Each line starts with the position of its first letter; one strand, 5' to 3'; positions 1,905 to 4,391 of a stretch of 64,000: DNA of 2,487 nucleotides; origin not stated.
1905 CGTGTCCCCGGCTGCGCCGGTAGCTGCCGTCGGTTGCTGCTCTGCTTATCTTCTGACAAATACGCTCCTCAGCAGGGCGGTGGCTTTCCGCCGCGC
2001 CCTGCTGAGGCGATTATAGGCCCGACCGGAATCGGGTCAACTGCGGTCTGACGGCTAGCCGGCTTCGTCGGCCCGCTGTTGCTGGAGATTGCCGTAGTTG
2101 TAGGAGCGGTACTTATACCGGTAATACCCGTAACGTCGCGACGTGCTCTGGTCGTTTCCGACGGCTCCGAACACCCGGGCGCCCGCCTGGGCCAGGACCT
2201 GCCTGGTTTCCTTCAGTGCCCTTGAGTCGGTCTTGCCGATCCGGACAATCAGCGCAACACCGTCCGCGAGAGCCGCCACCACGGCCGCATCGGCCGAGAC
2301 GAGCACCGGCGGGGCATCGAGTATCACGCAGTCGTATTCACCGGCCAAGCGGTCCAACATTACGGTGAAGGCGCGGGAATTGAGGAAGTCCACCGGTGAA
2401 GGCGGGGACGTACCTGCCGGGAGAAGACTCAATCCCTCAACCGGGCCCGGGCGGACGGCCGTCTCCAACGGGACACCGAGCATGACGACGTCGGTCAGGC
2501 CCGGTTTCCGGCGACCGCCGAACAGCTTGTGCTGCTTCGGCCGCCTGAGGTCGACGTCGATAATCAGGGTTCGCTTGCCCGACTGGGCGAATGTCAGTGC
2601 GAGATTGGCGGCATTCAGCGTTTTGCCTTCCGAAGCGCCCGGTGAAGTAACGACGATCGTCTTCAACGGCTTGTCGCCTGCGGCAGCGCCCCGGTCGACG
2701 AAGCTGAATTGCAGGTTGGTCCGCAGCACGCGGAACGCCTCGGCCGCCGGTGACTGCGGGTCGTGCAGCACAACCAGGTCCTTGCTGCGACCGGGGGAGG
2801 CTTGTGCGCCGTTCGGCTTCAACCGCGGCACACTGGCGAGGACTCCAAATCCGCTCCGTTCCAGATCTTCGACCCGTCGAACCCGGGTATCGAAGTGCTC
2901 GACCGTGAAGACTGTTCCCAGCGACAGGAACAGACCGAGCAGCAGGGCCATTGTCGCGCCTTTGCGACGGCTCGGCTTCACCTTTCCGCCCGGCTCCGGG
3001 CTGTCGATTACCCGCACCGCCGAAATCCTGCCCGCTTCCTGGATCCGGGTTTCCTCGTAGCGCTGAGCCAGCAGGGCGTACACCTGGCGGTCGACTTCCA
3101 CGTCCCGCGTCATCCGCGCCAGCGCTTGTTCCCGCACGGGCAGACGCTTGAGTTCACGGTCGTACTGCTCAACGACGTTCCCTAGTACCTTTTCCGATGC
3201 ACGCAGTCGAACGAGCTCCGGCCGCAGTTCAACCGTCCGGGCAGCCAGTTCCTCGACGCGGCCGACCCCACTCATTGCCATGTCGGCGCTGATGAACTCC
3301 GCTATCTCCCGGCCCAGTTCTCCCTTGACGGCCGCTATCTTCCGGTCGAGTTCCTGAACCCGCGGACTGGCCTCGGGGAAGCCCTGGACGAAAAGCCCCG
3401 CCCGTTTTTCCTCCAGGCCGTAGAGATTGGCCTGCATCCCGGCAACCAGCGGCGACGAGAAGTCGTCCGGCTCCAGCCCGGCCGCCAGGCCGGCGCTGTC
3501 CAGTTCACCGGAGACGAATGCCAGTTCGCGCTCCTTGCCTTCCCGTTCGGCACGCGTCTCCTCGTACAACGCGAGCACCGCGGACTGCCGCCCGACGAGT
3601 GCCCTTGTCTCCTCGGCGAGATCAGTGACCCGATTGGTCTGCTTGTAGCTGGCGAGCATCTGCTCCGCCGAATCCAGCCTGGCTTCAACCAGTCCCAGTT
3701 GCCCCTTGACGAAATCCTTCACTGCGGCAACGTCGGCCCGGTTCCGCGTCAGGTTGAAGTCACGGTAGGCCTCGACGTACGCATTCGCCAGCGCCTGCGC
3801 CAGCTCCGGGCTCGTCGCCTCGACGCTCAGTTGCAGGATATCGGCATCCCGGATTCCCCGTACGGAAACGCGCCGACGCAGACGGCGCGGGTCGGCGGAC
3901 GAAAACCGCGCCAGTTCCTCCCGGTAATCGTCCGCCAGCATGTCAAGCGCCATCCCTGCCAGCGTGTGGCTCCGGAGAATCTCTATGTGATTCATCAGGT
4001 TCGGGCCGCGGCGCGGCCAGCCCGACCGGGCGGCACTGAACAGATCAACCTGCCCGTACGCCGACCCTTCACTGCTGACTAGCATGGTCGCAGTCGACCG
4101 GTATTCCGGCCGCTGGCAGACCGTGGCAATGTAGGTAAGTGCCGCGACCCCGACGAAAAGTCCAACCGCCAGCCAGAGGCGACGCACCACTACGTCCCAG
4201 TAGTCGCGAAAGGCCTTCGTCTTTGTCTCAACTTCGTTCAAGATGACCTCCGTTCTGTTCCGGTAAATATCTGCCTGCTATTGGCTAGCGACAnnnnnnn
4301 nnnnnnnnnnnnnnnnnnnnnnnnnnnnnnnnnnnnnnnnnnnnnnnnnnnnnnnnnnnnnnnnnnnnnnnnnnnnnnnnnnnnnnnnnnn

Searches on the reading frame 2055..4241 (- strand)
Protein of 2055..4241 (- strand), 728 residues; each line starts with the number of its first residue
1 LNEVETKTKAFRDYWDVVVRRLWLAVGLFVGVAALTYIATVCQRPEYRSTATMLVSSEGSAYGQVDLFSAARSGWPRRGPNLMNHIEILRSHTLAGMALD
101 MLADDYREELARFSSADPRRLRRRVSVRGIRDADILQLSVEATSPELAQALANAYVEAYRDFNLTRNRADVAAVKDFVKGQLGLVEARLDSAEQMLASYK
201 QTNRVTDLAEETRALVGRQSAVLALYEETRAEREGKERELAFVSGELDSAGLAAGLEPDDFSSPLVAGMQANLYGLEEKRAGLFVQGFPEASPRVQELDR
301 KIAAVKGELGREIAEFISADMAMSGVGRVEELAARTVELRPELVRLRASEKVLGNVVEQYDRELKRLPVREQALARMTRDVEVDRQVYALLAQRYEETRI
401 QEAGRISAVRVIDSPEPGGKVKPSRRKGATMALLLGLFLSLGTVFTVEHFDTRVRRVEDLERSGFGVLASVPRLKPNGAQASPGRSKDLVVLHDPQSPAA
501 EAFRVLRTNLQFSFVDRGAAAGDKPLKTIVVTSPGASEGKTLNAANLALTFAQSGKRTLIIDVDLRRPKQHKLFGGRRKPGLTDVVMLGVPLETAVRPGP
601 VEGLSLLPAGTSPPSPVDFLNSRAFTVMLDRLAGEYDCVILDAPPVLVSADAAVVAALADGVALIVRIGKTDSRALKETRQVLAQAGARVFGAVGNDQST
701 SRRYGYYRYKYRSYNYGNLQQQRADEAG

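Call 19: search_protein_families(library=pfam, proteins=[window:2055-4241:-], max_evalue=1)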
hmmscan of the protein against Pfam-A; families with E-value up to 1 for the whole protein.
window:2055-4241:- (728 aa): 6 families
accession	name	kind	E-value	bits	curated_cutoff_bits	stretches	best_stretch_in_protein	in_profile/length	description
PF13807.11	GNVR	-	3.4e-14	53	27.7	1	371-445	3-78/82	G-rich domain on putative tyrosine kinase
PF13614.12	AAA_31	-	1.3e-07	32.1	27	1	528-652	3-134/177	AAA domain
PF01656.29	CbiA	-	1.7e-06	28.4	25.4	1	529-661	1-68/125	CobQ/CobB/MinD/ParA nucleotide binding domain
PF10609.15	ParA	-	0.00015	21.7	27.1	1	528-694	5-171/246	NUBPL iron-transfer P-loop NTPase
PF02706.20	Wzz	-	0.0029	18.3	25.5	1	13-95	7-84/91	Chain length determinant protein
PF09140.17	MipZ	-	0.016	14.9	20.7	1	528-645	2-109/262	ATPase MipZ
